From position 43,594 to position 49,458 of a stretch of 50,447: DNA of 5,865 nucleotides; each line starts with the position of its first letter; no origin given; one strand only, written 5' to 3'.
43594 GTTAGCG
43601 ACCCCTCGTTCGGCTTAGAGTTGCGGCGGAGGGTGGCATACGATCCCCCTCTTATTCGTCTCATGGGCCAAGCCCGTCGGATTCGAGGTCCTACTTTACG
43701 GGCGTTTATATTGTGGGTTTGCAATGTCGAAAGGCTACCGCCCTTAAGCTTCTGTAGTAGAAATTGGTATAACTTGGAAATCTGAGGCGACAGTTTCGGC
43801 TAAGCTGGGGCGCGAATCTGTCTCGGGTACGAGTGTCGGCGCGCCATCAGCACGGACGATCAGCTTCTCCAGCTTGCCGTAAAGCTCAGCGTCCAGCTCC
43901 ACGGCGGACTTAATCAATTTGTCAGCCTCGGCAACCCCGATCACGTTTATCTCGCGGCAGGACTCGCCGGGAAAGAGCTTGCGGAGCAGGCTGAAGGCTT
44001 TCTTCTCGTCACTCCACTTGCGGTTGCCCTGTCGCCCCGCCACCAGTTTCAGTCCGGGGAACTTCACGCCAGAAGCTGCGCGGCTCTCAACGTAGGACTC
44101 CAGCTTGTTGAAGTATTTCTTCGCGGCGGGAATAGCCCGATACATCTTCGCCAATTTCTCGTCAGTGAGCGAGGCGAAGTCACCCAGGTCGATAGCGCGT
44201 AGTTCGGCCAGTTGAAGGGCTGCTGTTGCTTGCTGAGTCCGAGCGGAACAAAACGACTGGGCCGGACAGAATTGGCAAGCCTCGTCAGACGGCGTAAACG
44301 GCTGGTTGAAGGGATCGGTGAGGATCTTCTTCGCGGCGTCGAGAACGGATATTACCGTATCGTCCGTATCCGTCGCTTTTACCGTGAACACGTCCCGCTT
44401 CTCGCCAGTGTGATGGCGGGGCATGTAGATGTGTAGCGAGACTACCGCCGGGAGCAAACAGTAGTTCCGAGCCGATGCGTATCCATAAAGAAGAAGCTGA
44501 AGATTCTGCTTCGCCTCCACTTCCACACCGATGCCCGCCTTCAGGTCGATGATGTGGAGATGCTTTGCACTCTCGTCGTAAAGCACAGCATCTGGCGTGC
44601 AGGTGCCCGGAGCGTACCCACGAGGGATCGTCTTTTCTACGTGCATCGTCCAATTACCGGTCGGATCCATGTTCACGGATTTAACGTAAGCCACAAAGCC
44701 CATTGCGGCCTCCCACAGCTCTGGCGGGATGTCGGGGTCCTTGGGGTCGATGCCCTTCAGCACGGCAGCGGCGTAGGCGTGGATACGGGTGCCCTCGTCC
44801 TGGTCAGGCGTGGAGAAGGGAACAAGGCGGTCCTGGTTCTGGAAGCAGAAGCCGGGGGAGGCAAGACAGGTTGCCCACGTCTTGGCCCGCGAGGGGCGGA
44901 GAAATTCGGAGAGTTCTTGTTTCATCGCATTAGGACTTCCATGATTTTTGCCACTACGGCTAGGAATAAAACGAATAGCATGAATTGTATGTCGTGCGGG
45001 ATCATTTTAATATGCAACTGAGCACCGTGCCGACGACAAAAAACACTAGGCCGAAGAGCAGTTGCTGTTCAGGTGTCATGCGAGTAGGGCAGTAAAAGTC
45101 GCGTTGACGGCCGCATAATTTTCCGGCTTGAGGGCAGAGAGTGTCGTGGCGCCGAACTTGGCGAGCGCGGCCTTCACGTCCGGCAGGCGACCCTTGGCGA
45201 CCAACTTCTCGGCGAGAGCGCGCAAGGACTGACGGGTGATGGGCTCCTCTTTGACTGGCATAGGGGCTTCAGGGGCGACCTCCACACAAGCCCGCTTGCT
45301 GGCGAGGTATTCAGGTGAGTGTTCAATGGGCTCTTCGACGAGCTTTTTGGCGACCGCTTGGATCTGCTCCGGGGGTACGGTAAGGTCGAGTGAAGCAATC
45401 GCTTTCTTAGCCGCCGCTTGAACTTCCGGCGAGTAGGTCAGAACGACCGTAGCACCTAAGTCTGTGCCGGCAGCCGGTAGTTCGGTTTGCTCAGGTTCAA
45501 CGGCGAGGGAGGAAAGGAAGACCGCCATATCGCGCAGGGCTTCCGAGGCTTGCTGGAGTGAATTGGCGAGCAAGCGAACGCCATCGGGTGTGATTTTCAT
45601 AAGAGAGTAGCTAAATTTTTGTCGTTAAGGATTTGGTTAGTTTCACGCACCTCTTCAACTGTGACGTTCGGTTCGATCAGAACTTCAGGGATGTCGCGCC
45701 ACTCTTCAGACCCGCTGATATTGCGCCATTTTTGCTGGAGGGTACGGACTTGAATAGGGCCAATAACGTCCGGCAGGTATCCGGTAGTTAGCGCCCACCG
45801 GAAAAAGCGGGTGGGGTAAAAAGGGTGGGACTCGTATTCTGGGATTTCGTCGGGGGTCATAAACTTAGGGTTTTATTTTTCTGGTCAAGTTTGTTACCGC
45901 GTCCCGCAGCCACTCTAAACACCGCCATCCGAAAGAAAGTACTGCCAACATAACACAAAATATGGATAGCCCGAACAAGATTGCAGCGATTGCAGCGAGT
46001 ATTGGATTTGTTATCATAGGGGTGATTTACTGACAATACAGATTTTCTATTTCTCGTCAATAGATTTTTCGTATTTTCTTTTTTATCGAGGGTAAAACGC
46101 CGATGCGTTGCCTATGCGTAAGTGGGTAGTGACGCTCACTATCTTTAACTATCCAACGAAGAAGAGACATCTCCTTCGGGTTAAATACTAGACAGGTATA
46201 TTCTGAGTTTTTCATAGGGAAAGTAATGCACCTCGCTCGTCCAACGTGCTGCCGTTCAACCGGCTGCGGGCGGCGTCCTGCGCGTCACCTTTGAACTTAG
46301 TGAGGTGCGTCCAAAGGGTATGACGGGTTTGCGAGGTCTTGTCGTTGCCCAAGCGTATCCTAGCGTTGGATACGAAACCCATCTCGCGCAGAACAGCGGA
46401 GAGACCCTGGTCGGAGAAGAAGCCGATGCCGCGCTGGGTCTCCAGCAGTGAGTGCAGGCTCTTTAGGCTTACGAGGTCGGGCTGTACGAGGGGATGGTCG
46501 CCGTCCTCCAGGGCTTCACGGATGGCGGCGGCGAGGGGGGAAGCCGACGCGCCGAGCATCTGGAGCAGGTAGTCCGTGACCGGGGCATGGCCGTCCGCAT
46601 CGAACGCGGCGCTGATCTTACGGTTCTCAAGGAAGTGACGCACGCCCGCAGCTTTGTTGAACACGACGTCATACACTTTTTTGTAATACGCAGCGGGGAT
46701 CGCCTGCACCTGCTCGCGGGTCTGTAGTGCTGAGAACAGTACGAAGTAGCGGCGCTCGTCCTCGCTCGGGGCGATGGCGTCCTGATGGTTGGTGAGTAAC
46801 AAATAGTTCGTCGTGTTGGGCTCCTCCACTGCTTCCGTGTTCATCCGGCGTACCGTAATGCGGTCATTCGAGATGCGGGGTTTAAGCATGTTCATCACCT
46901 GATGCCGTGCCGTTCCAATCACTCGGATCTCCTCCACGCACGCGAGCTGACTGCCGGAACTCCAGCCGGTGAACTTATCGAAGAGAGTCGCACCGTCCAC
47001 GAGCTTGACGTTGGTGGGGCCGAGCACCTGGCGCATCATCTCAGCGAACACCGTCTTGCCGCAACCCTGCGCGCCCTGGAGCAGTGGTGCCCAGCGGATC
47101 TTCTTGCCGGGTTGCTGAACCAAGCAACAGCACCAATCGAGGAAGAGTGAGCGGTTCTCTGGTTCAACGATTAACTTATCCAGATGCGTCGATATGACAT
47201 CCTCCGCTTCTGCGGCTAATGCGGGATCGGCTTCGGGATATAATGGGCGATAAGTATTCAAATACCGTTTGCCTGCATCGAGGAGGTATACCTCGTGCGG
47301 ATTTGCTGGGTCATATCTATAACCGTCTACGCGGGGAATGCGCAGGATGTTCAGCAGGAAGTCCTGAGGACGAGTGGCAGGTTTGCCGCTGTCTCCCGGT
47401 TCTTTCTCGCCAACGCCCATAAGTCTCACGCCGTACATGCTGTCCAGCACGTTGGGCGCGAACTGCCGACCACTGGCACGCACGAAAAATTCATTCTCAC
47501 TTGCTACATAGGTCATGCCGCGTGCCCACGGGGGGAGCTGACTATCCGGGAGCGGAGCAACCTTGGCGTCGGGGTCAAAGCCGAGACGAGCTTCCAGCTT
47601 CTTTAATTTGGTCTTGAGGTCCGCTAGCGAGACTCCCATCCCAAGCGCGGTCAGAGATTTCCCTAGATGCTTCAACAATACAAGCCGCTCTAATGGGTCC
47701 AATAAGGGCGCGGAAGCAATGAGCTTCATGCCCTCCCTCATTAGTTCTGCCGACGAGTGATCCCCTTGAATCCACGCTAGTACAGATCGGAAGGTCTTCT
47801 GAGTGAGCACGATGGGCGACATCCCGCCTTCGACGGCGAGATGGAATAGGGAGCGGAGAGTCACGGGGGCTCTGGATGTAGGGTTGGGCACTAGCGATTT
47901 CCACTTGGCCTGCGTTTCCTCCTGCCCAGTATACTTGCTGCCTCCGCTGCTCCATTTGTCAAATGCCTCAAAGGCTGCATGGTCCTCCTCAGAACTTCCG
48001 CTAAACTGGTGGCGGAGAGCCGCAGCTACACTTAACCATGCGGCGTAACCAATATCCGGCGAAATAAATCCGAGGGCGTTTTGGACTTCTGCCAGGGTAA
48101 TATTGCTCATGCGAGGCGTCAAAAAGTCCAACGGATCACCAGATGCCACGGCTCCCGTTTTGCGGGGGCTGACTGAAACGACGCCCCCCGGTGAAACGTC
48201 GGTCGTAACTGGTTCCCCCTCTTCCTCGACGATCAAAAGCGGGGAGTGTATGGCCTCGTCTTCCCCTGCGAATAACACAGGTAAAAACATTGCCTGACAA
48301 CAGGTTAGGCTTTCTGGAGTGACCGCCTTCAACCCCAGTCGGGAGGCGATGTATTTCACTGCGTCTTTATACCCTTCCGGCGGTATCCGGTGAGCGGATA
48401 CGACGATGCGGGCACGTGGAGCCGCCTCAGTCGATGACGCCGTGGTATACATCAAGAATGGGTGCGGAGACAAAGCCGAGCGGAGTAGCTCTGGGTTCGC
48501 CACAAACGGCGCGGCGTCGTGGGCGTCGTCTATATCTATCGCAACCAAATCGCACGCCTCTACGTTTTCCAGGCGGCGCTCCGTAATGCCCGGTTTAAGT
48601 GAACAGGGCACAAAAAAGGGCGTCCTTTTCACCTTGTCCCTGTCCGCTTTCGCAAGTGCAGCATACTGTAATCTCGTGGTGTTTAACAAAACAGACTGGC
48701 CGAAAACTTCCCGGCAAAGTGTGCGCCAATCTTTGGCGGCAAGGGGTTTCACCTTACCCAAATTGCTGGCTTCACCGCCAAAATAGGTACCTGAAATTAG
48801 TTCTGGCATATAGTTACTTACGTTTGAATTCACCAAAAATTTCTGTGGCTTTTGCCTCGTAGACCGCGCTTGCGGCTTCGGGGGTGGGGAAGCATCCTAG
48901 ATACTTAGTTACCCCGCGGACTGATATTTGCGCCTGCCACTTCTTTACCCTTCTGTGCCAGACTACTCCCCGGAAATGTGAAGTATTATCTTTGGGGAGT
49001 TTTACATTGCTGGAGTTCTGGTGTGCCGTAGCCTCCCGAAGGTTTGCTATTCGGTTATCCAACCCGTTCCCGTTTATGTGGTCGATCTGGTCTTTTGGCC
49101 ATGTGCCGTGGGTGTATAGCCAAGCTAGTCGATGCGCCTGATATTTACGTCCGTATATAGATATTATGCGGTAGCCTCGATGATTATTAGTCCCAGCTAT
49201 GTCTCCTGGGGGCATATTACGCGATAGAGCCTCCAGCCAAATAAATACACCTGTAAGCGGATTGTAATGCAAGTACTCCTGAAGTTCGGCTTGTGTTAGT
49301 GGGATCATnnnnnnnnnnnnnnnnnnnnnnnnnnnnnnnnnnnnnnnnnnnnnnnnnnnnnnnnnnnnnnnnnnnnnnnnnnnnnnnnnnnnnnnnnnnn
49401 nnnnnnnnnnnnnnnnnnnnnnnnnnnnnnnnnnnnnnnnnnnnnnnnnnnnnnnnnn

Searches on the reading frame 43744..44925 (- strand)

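Call 11: search_protein_families(library=phrogs, max_evalue=0.00001, proteins=[window:43744-44925:-])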
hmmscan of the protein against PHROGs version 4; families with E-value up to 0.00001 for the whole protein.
window:43744-44925:- (393 aa): 2 families
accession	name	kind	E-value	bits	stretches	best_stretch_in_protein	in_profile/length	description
phrog_69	-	DNA, RNA and nucleotide metabolism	2e-66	226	1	8-385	89-475/501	exonuclease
phrog_3953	-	DNA, RNA and nucleotide metabolism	1.3e-09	39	1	8-185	15-166/186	exonuclease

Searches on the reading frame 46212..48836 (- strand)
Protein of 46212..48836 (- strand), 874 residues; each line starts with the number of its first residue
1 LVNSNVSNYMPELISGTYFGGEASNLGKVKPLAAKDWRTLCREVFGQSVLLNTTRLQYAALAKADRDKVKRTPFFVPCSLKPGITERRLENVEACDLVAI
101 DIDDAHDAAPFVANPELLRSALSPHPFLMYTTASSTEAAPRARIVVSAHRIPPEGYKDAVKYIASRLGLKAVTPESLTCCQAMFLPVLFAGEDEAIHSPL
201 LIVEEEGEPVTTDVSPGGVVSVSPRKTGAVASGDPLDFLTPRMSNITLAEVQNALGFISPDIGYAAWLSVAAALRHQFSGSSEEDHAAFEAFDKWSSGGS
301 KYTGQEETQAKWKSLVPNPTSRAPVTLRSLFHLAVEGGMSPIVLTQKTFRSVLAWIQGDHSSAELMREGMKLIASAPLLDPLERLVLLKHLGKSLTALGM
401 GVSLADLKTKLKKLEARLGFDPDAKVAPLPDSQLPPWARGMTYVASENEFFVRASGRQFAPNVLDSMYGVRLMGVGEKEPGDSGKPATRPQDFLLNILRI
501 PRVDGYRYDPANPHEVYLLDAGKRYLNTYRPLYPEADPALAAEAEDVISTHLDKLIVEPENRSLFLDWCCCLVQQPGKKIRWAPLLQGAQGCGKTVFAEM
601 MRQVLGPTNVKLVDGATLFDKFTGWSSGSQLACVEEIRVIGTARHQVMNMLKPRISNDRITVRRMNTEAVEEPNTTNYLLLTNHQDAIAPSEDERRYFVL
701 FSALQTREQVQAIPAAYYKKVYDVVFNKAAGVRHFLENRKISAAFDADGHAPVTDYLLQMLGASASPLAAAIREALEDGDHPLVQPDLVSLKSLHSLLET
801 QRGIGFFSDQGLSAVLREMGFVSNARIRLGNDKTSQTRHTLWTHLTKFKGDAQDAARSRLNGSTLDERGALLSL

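Call 11: search_protein_families(library=phrogs, max_evalue=0.00001, proteins=[window:46212-48836:-])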
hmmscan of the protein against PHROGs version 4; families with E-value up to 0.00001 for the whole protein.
window:46212-48836:- (874 aa): 5 families
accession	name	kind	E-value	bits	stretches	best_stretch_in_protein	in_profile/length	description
phrog_1156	-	DNA, RNA and nucleotide metabolism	2.1e-47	163.2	1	489-854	473-831/855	DNA primase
phrog_9765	-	DNA, RNA and nucleotide metabolism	9.4e-45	153.9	2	499-796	544-849/939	DNA primase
phrog_1829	-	DNA, RNA and nucleotide metabolism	1.7e-20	73.8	1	550-703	473-628/772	DNA primase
phrog_24712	-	unknown function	2.1e-15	56.7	1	507-699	397-592/801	-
phrog_256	-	DNA, RNA and nucleotide metabolism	3.4e-15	56.7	1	36-187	25-168/798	DNA helicase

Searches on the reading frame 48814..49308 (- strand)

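Call 86: search_protein_families(library=phrogs, max_evalue=0.001, proteins=[window:48814-49308:-])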
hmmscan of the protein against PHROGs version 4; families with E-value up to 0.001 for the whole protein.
window:48814-49308:- (164 aa): 14 families
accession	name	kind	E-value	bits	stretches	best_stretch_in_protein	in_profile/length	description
phrog_99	-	DNA, RNA and nucleotide metabolism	1.8e-69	236.3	1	4-163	109-265/383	HNH endonuclease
phrog_4578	-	DNA, RNA and nucleotide metabolism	2.7e-26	93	1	58-163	14-120/130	HNH endonuclease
phrog_3593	-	DNA, RNA and nucleotide metabolism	1e-23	85.1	1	39-160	76-199/210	HNH endonuclease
phrog_374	-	DNA, RNA and nucleotide metabolism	8.5e-16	58.9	1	43-164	293-413/617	HNH endonuclease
phrog_59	-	DNA, RNA and nucleotide metabolism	4.2e-13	50.4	1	41-99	171-232/423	HNH endonuclease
phrog_953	-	DNA, RNA and nucleotide metabolism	3e-11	44.3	1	98-156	301-360/420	HNH endonuclease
phrog_36769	-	unknown function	2.7e-10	41.1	1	54-152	237-342/367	-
phrog_959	-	DNA, RNA and nucleotide metabolism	4.2e-09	37.3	1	40-102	38-106/138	HNH endonuclease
phrog_826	-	DNA, RNA and nucleotide metabolism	2.6e-08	34.8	1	39-102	90-158/281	HNH endonuclease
phrog_13470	-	DNA, RNA and nucleotide metabolism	2.3e-07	32.1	1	77-153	58-138/152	HNH endonuclease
phrog_1492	-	DNA, RNA and nucleotide metabolism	2.8e-07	31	1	40-99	92-156/414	HNH endonuclease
phrog_35306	-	unknown function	0.00021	22.6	1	104-153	23-73/90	-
phrog_1872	-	DNA, RNA and nucleotide metabolism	0.00049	21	1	41-77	43-84/166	endonuclease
phrog_10822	-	DNA, RNA and nucleotide metabolism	0.00083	20.1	0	74-91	120-137/245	HNH endonuclease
